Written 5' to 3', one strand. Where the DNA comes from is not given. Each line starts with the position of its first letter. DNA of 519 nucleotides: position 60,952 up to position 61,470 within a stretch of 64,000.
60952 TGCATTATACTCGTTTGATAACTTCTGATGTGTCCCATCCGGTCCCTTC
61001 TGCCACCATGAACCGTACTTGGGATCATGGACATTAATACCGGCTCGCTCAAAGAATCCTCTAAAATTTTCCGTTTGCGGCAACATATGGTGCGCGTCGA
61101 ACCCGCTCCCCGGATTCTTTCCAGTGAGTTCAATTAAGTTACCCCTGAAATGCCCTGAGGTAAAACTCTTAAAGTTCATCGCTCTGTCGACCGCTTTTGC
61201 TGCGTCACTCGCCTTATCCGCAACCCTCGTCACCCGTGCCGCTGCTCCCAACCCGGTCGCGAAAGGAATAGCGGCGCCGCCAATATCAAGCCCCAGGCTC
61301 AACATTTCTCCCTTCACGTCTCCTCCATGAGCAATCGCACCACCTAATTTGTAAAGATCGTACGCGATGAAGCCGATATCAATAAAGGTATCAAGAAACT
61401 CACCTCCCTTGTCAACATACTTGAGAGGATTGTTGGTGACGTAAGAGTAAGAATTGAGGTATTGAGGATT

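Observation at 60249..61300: AHH-type HNH nuclease tip with a 1-nt-coupled immunity ORF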

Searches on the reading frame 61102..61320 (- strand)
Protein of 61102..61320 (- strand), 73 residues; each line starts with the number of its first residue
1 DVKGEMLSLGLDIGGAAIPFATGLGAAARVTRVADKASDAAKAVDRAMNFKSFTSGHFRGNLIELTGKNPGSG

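Call 74: search_protein_families(library=pfam, proteins=[window:61102-61320:-], max_evalue=1)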
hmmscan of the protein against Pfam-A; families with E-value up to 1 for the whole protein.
window:61102-61320:- (73 aa): 0 families
